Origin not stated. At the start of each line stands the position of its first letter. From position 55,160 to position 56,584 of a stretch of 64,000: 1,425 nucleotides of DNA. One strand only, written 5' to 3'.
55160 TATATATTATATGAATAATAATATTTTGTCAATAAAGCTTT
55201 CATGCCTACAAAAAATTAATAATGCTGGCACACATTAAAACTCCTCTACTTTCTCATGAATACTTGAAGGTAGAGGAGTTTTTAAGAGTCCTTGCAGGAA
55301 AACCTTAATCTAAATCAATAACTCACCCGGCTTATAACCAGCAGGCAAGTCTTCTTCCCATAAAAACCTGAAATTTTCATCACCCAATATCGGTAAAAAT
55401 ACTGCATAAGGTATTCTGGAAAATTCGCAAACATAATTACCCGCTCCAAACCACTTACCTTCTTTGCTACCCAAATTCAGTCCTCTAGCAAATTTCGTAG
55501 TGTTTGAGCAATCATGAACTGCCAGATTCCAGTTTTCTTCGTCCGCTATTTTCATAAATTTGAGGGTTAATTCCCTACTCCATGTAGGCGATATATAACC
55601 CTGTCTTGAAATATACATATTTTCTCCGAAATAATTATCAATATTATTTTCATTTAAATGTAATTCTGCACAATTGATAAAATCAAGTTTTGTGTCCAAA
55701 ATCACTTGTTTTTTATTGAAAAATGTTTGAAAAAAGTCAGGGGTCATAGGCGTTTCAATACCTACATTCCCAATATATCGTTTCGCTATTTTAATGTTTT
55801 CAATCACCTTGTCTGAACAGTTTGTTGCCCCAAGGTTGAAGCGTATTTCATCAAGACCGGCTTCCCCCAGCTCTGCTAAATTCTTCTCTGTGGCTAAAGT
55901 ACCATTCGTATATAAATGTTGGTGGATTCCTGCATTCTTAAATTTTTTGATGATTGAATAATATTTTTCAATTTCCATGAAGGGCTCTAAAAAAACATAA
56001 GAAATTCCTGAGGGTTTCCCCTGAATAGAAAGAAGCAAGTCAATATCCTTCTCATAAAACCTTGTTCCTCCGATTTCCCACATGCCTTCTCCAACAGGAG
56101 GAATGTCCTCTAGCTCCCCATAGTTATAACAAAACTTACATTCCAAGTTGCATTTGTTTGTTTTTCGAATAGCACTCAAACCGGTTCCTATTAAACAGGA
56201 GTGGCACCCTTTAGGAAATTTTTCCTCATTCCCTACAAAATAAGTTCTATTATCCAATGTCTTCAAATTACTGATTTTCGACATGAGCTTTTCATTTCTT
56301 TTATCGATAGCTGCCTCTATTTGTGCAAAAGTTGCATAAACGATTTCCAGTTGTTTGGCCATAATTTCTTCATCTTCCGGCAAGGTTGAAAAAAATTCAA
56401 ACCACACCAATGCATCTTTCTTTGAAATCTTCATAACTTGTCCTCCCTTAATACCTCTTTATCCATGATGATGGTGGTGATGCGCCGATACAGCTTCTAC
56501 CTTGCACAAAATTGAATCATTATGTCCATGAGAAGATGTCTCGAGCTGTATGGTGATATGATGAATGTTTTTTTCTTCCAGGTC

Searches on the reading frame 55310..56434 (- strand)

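Call 75: search_protein_families(library=pfam, proteins=[window:55310-56434:-], max_evalue=0.00001)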
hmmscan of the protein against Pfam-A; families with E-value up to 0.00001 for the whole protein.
window:55310-56434:- (374 aa): 1 family
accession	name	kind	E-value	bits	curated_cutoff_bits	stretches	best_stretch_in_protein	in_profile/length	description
PF04055.27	Radical_SAM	-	2.1e-09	38.2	29.5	1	91-205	3-113/166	Radical SAM superfamily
